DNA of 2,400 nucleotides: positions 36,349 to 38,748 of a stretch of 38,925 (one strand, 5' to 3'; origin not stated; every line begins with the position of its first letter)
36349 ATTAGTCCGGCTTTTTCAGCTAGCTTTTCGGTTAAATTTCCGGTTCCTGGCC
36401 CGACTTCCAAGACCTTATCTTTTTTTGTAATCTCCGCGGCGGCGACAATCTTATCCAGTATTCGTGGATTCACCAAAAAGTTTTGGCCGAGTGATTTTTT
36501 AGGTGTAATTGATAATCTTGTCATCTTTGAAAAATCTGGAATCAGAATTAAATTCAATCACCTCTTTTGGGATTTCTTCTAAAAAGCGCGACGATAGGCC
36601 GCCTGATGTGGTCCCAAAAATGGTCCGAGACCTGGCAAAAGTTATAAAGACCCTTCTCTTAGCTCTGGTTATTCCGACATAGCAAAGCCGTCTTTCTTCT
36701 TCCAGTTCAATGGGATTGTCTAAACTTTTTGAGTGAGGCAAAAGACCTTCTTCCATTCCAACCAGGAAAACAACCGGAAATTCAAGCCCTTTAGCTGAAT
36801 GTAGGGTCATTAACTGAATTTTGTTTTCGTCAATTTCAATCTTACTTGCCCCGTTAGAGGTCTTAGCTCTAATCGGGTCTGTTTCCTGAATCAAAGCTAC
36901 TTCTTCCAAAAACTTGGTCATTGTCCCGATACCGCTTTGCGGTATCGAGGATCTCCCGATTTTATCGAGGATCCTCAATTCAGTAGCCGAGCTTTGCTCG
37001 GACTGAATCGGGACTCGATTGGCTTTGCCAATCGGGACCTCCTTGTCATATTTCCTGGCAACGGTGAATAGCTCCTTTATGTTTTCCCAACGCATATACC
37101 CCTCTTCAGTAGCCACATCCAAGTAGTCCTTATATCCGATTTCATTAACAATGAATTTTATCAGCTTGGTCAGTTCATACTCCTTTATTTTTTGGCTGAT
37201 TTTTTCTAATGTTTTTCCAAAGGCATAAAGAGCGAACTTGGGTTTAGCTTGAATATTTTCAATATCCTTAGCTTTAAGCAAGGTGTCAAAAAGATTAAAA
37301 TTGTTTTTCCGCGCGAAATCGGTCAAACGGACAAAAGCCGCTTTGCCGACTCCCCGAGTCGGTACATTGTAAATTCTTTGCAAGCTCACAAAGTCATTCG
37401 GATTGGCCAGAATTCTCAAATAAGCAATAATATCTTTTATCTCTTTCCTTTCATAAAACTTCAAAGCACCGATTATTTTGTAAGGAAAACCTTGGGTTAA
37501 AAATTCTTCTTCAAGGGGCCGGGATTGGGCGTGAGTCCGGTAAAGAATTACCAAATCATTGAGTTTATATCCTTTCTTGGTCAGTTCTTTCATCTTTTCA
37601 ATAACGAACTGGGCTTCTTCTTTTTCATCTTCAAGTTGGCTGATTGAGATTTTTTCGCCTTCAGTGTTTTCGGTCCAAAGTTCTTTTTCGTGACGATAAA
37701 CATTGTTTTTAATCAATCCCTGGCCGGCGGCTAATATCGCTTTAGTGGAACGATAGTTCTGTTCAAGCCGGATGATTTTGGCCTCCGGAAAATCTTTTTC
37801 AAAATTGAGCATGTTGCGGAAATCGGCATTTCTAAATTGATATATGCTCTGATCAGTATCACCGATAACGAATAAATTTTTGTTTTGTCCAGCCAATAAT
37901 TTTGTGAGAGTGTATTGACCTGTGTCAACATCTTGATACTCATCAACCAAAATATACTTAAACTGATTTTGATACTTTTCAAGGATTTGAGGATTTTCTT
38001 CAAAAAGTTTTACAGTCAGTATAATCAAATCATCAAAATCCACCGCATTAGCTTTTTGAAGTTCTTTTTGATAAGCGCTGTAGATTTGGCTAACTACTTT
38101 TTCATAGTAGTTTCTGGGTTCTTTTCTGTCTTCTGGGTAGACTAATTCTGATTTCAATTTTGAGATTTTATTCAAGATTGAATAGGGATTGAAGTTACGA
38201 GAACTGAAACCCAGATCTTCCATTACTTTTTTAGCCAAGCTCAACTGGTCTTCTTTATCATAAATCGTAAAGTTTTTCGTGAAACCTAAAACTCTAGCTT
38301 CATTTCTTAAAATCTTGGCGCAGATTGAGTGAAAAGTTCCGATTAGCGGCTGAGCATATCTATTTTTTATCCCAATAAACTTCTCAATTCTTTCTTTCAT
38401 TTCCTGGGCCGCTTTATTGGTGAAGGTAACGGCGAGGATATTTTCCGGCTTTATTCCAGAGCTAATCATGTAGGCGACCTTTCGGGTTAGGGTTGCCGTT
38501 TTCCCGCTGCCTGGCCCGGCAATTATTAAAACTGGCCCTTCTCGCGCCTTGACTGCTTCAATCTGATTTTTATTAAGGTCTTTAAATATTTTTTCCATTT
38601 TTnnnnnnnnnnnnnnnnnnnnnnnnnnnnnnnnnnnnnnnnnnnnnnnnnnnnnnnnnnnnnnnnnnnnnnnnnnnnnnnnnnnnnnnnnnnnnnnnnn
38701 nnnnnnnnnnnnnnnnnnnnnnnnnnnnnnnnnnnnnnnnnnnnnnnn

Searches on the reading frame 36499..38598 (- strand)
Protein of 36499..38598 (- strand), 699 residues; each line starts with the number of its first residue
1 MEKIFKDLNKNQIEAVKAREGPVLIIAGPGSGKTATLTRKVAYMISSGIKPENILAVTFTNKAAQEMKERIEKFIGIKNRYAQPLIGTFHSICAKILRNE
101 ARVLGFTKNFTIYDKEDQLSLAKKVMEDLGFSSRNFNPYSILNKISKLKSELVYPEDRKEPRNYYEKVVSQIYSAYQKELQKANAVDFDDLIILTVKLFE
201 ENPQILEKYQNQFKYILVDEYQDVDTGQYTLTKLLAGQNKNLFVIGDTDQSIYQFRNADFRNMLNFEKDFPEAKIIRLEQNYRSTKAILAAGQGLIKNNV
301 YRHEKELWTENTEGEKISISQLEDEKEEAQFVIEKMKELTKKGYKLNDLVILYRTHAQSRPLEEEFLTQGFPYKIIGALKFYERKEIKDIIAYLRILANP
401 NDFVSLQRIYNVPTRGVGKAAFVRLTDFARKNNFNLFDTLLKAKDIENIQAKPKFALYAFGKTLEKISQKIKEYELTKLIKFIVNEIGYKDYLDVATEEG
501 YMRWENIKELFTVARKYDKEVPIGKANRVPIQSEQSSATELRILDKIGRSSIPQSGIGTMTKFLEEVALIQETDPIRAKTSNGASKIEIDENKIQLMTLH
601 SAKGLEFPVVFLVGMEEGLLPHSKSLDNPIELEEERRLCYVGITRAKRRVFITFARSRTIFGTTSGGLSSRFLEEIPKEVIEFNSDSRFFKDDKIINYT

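Call 13: search_protein_families(library=pfam, proteins=[window:36499-38598:-])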
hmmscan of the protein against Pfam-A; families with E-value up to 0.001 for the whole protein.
window:36499-38598:- (699 aa): 9 families
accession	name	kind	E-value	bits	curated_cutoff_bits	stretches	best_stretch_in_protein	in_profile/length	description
PF00580.27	UvrD-helicase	-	9.4e-92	308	23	1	8-271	1-271/271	UvrD/REP helicase N-terminal domain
PF13361.12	UvrD_C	-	1.7e-74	251.8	25.6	1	276-656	1-349/350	UvrD-like helicase C-terminal domain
PF13245.12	AAA_19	-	2.1e-27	96.4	25.1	1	12-256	1-134/134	AAA domain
PF01443.25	Viral_helicase1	-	1.5e-10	41.7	21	0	209-265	57-111/228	Viral superfamily 1 RNA helicase core domain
PF13538.12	UvrD_C_2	-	2.5e-09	37.3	27.4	1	596-652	4-51/52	UvrD-like helicase C-terminal domain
PF13604.12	AAA_30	-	1.2e-07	32.2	27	0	8-71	2-66/191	AAA domain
PF13086.12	AAA_11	-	3.1e-06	27.6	27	1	8-220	2-221/257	AAA domain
PF13087.12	AAA_12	-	0.00031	20.8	27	0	541-652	96-190/195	AAA domain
PF13173.12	AAA_14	-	0.00037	21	27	0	174-245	21-96/129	AAA domain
